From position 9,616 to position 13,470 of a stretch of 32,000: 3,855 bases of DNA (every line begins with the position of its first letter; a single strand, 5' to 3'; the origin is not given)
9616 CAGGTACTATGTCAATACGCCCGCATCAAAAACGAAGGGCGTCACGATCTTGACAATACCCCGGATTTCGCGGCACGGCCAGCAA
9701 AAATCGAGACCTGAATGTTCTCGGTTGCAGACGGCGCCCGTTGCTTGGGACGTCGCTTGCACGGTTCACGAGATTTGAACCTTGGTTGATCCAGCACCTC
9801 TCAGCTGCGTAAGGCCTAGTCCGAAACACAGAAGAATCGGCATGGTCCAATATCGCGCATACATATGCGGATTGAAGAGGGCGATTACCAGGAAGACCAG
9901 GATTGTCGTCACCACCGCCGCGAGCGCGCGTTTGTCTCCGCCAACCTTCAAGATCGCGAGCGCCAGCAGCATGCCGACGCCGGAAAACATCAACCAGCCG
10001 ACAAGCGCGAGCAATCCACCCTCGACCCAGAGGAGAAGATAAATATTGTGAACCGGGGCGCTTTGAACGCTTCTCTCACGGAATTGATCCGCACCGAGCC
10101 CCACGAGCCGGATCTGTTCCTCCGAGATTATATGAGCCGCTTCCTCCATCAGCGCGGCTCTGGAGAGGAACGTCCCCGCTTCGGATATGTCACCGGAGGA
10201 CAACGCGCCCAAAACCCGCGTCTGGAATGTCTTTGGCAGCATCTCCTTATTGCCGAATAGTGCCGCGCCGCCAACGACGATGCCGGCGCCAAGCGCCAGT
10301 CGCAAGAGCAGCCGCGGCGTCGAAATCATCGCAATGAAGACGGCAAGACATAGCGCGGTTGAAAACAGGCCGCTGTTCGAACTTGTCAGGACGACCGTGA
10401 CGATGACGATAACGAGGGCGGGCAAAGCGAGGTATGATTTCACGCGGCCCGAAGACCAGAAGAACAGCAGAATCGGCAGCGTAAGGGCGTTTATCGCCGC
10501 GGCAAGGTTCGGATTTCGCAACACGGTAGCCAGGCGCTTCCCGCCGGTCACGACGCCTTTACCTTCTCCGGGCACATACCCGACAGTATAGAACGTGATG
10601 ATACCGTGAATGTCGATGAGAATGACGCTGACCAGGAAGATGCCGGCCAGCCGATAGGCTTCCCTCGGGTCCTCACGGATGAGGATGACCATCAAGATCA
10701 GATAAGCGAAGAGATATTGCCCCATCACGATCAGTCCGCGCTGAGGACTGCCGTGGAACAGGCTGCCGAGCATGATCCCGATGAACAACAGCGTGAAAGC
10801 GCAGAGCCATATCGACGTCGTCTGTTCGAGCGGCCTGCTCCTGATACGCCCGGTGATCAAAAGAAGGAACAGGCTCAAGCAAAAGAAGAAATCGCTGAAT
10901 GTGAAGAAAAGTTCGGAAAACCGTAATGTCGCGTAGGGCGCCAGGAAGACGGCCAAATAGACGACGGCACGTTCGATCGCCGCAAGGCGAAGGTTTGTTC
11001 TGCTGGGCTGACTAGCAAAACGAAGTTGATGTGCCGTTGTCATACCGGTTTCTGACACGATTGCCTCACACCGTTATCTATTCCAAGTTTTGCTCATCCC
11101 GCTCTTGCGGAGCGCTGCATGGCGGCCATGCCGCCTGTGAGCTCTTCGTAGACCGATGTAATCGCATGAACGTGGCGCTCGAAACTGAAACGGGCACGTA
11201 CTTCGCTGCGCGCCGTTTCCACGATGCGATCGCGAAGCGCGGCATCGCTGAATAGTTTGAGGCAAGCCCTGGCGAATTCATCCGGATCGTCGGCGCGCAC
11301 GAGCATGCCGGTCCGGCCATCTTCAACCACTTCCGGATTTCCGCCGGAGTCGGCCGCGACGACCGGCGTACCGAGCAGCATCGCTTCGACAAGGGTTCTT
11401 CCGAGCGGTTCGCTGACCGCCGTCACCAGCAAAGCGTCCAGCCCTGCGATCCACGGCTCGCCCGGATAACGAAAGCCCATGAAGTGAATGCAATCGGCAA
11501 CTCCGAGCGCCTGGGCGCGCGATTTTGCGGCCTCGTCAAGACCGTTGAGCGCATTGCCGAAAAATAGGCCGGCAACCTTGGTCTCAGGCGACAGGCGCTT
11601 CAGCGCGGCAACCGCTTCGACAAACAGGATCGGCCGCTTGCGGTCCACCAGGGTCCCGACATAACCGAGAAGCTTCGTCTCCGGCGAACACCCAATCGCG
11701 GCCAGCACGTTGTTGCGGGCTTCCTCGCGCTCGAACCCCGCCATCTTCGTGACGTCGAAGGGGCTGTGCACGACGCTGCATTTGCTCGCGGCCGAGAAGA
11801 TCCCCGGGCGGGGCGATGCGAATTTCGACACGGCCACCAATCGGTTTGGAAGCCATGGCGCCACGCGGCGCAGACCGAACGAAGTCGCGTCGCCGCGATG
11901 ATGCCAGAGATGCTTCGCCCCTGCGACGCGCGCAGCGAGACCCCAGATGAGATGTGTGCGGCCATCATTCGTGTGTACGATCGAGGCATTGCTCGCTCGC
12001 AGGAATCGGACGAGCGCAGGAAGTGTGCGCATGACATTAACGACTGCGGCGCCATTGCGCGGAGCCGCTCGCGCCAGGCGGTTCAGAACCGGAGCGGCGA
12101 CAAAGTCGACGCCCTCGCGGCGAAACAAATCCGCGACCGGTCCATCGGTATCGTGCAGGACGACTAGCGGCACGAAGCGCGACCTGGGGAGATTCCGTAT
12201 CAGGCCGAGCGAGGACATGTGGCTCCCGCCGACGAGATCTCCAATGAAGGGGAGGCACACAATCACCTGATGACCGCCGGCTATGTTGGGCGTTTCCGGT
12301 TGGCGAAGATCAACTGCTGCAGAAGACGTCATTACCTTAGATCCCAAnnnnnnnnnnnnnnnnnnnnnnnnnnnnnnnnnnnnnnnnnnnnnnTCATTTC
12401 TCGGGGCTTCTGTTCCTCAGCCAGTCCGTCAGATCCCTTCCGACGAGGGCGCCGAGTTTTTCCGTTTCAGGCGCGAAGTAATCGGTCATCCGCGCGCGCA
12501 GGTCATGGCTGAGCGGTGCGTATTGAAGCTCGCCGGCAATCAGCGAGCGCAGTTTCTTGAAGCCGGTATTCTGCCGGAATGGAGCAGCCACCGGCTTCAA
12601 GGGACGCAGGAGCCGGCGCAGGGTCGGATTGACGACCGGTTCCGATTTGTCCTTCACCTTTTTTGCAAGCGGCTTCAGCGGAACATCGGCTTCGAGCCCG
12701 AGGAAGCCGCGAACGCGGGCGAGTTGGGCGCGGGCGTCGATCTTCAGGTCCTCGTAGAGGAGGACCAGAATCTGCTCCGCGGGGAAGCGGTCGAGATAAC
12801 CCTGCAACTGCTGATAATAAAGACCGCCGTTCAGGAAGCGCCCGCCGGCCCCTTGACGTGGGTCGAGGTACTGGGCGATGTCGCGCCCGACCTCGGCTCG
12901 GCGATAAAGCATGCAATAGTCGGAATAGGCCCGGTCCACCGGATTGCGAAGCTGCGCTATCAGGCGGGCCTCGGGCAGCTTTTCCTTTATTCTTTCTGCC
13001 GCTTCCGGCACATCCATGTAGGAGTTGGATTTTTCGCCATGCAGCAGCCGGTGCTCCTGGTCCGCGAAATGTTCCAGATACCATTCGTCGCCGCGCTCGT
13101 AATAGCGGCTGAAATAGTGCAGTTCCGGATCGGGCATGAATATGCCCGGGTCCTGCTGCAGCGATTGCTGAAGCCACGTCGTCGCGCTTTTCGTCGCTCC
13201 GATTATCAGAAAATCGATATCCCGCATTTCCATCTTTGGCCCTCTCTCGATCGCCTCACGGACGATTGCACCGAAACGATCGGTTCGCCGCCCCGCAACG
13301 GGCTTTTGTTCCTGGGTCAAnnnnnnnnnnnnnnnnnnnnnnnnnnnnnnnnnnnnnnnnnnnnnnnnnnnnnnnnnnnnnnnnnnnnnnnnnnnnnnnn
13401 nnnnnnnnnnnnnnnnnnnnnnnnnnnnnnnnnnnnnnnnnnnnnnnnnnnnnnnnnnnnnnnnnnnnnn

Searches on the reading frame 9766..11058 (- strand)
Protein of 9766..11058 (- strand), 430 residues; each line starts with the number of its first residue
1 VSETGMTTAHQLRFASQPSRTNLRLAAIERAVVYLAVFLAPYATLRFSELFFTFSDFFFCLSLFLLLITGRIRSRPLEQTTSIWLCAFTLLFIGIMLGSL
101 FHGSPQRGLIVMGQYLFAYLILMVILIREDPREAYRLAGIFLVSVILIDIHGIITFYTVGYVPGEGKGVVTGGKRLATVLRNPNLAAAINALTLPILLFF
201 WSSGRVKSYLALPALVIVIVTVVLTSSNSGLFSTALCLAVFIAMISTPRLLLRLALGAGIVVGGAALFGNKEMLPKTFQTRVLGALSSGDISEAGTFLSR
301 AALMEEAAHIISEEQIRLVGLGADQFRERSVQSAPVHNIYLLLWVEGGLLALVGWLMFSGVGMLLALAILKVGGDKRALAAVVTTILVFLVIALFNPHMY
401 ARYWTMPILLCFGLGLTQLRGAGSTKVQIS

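Call 5: search_protein_families(library=pfam, proteins=[window:9766-11058:-])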
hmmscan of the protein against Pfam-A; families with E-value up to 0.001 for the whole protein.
window:9766-11058:- (430 aa): 1 family
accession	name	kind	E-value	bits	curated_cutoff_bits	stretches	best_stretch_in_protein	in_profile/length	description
PF04932.20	Wzy_C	-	5.2e-11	43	31.7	1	214-356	2-149/149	O-Antigen ligase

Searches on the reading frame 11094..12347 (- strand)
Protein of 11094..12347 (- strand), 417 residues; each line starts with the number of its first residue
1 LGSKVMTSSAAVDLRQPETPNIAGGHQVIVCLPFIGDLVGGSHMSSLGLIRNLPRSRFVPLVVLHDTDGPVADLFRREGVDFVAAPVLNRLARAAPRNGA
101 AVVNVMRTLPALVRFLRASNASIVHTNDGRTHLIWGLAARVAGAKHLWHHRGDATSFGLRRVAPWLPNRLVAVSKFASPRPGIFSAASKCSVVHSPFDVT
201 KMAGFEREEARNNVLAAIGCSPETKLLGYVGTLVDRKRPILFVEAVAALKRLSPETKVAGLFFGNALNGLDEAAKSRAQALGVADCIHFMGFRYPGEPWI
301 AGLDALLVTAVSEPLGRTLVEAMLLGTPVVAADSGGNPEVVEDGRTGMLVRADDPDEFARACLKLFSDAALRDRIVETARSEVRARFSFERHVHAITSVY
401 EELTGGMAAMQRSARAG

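Call 4: search_protein_families(library=pfam, proteins=[window:11094-12347:-])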
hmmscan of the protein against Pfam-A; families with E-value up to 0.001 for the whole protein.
window:11094-12347:- (417 aa): 5 families
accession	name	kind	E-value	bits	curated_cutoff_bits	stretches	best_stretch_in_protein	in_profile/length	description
PF00534.26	Glycos_transf_1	-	2.6e-26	92.7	26.4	1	222-381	13-171/172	Glycosyl transferases group 1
PF13692.12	Glyco_trans_1_4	-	4.2e-26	92.3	27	1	225-368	2-142/142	Glycosyl transferases group 1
PF13579.12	Glyco_trans_4_4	-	3.3e-05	24.7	29.7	1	40-170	1-117/158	Glycosyl transferase 4-like domain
PF13524.12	Glyco_trans_1_2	-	8.6e-05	23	25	1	319-396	67-142/144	Glycosyl transferase-like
PF13439.12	Glyco_transf_4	-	0.00067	20.2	28.5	0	39-174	1-141/170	Glycosyltransferase Family 4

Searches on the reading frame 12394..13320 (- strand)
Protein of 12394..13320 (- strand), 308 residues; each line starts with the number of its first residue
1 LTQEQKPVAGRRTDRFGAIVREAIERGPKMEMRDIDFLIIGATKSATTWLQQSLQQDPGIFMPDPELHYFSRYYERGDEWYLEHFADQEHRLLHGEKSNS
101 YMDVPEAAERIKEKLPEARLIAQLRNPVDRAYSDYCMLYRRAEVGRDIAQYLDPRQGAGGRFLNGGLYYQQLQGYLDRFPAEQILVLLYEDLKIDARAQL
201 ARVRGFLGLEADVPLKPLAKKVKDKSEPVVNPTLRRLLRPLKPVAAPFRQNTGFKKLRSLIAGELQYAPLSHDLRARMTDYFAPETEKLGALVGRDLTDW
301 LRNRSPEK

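Call 9: search_protein_families(library=pfam, proteins=[window:12394-13320:-], max_evalue=0.1)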
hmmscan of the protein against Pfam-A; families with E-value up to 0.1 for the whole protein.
window:12394-13320:- (308 aa): 2 families
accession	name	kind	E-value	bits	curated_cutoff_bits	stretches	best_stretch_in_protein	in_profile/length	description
PF13469.12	Sulfotransfer_3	-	3.1e-18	67.3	27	2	97-211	107-214/216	Sulfotransferase family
PF00685.33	Sulfotransfer_1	-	1.9e-16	60.6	22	1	35-212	2-184/255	Sulfotransferase domain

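Call 22: search_solved_structures(query=window:12394-13320:-, max_evalue=0.01)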
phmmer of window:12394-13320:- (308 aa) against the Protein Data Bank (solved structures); distinct sequences matched with E-value up to 0.01: 23.
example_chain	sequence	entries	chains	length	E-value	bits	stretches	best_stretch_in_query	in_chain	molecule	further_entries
3rnl_A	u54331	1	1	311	1e-25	94.1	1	36-302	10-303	Sulfotransferase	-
1t8t_A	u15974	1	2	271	1.5e-16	64.1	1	37-213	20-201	heparan sulfate D-glucosaminyl 3-O-sulfotransferase 3A1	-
1t8u_A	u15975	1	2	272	1.5e-16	64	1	37-213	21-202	heparan sulfate D-glucosaminyl 3-O-sulfotransferase 3A1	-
6xkg_B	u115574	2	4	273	1.5e-16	64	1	37-213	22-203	Heparan sulfate glucosamine 3-O-sulfotransferase 3A1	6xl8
1zrh_A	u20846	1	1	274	1.1e-14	57.9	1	37-212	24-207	Heparan sulfate glucosamine 3-O-sulfotransferase 1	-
3uan_A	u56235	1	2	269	1.2e-13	54.5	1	37-212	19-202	Heparan sulfate glucosamine 3-O-sulfotransferase 1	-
1vkj_A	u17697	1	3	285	1.4e-13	54.3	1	37-212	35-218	heparan sulfate (glucosamine) 3-O-sulfotransferase 1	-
1nst_A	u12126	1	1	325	3.9e-11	46.2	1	37-211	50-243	HEPARAN SULFATE N-DEACETYLASE/N-SULFOTRANSFERASE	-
3bd9_A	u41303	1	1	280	1.1e-10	44.8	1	26-210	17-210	Heparan sulfate glucosamine 3-O-sulfotransferase 5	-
7scd_A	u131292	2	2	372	7.8e-10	42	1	38-210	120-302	Thioredoxin 1,Heparan sulfate glucosamine 3-O-sulfotransferase 5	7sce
8ccy_A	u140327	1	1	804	1.1e-09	41.5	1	37-211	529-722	Bifunctional heparan sulfate N-deacetylase/N-sulfotransferase 1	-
8chs_A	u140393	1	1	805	1.1e-09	41.5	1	37-211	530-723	Bifunctional heparan sulfate N-deacetylase/N-sulfotransferase 1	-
9f6z_A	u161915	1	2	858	1.9e-09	40.7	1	37-211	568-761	Bifunctional heparan sulfate N-deacetylase/N-sulfotransferase 1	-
8cd0_A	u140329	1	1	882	2.2e-09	40.5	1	37-211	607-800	Bifunctional heparan sulfate N-deacetylase/N-sulfotransferase 1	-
8xgz_A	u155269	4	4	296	8e-05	25.5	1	150-219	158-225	S4 | Sulfotransferase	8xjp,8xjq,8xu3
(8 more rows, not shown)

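Call 46: find_related_loci(query=A2, collection=metagenome_contigs, flank=10000)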
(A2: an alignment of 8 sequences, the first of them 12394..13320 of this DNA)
Query A2 (308 aa) in metagenome_contigs; peptide patterns used: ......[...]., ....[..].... (x = any residue, [..] = any of these).
589 stretches matched a pattern; 373 encode a relative of the query (tblastn E <= 1e-3); the best 80 are kept; 80 distinct loci.
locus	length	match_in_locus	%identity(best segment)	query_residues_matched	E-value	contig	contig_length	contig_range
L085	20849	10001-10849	92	26-308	3e-175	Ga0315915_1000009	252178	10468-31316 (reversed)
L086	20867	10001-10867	73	15-308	1e-142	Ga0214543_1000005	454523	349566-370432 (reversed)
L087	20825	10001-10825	74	27-301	4e-138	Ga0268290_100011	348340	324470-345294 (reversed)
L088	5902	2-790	75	46-308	2e-133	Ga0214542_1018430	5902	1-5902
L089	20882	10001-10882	62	9-302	2e-116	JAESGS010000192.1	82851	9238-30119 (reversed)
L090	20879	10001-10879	62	10-302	3e-116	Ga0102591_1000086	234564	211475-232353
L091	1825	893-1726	60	30-307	7e-121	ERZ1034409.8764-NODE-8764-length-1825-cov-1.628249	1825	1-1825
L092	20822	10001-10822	65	30-305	3e-109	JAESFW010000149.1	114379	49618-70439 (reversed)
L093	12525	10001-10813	61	31-301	1e-108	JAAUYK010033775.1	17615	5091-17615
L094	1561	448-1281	56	30-308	8e-112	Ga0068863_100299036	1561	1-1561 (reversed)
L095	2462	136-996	56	20-306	9e-106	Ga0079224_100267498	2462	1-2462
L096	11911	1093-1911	56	30-302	5e-101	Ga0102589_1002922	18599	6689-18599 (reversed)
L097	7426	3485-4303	56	30-302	5e-101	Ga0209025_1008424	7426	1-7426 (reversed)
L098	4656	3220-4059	56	22-301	5e-101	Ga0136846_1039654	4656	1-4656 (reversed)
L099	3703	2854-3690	57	30-308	7e-101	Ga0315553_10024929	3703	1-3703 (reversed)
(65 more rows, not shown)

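Call 64: search_protein_families(library=ncbifam, proteins=[window:12394-13320:-], max_evalue=0.00001)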
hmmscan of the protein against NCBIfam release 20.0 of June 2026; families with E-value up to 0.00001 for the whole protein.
window:12394-13320:- (308 aa): 0 families

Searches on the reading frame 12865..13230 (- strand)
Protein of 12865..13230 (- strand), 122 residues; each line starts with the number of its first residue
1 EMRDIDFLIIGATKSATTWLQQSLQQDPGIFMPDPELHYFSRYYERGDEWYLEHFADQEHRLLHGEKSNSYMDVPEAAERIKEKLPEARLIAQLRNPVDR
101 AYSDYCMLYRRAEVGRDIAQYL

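Call 65: search_solved_structures(query=window:12865-13230:-, max_evalue=0.000001, show_alignments=5)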
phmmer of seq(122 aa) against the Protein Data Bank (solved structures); distinct sequences matched with E-value up to 0.000001: 14.
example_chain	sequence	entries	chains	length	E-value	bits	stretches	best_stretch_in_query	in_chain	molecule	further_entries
3rnl_A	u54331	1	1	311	3.8e-12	49.6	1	6-110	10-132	Sulfotransferase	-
3uan_A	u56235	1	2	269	2e-11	47.3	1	8-110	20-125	Heparan sulfate glucosamine 3-O-sulfotransferase 1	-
1vkj_A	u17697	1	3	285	2.4e-11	47.1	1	8-110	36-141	heparan sulfate (glucosamine) 3-O-sulfotransferase 1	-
1zrh_A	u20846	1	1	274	1e-10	45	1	8-109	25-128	Heparan sulfate glucosamine 3-O-sulfotransferase 1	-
1t8t_A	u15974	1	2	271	1.3e-10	44.7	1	8-108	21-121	heparan sulfate D-glucosaminyl 3-O-sulfotransferase 3A1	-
1t8u_A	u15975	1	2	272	1.3e-10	44.7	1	8-108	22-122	heparan sulfate D-glucosaminyl 3-O-sulfotransferase 3A1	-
6xkg_B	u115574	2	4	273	1.3e-10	44.6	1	8-108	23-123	Heparan sulfate glucosamine 3-O-sulfotransferase 3A1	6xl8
3bd9_A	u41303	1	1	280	1.2e-09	41.6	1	8-110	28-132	Heparan sulfate glucosamine 3-O-sulfotransferase 5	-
7scd_A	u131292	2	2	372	2.9e-09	40.3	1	8-110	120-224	Thioredoxin 1,Heparan sulfate glucosamine 3-O-sulfotransferase 5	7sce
1nst_A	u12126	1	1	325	6.6e-09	39.2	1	7-106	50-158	HEPARAN SULFATE N-DEACETYLASE/N-SULFOTRANSFERASE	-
8ccy_A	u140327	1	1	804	3e-08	37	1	7-105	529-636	Bifunctional heparan sulfate N-deacetylase/N-sulfotransferase 1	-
8chs_A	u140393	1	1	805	3.1e-08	37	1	7-105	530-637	Bifunctional heparan sulfate N-deacetylase/N-sulfotransferase 1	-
9f6z_A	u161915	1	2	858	3.2e-08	36.9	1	7-105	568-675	Bifunctional heparan sulfate N-deacetylase/N-sulfotransferase 1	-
8cd0_A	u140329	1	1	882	3.6e-08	36.8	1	7-105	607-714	Bifunctional heparan sulfate N-deacetylase/N-sulfotransferase 1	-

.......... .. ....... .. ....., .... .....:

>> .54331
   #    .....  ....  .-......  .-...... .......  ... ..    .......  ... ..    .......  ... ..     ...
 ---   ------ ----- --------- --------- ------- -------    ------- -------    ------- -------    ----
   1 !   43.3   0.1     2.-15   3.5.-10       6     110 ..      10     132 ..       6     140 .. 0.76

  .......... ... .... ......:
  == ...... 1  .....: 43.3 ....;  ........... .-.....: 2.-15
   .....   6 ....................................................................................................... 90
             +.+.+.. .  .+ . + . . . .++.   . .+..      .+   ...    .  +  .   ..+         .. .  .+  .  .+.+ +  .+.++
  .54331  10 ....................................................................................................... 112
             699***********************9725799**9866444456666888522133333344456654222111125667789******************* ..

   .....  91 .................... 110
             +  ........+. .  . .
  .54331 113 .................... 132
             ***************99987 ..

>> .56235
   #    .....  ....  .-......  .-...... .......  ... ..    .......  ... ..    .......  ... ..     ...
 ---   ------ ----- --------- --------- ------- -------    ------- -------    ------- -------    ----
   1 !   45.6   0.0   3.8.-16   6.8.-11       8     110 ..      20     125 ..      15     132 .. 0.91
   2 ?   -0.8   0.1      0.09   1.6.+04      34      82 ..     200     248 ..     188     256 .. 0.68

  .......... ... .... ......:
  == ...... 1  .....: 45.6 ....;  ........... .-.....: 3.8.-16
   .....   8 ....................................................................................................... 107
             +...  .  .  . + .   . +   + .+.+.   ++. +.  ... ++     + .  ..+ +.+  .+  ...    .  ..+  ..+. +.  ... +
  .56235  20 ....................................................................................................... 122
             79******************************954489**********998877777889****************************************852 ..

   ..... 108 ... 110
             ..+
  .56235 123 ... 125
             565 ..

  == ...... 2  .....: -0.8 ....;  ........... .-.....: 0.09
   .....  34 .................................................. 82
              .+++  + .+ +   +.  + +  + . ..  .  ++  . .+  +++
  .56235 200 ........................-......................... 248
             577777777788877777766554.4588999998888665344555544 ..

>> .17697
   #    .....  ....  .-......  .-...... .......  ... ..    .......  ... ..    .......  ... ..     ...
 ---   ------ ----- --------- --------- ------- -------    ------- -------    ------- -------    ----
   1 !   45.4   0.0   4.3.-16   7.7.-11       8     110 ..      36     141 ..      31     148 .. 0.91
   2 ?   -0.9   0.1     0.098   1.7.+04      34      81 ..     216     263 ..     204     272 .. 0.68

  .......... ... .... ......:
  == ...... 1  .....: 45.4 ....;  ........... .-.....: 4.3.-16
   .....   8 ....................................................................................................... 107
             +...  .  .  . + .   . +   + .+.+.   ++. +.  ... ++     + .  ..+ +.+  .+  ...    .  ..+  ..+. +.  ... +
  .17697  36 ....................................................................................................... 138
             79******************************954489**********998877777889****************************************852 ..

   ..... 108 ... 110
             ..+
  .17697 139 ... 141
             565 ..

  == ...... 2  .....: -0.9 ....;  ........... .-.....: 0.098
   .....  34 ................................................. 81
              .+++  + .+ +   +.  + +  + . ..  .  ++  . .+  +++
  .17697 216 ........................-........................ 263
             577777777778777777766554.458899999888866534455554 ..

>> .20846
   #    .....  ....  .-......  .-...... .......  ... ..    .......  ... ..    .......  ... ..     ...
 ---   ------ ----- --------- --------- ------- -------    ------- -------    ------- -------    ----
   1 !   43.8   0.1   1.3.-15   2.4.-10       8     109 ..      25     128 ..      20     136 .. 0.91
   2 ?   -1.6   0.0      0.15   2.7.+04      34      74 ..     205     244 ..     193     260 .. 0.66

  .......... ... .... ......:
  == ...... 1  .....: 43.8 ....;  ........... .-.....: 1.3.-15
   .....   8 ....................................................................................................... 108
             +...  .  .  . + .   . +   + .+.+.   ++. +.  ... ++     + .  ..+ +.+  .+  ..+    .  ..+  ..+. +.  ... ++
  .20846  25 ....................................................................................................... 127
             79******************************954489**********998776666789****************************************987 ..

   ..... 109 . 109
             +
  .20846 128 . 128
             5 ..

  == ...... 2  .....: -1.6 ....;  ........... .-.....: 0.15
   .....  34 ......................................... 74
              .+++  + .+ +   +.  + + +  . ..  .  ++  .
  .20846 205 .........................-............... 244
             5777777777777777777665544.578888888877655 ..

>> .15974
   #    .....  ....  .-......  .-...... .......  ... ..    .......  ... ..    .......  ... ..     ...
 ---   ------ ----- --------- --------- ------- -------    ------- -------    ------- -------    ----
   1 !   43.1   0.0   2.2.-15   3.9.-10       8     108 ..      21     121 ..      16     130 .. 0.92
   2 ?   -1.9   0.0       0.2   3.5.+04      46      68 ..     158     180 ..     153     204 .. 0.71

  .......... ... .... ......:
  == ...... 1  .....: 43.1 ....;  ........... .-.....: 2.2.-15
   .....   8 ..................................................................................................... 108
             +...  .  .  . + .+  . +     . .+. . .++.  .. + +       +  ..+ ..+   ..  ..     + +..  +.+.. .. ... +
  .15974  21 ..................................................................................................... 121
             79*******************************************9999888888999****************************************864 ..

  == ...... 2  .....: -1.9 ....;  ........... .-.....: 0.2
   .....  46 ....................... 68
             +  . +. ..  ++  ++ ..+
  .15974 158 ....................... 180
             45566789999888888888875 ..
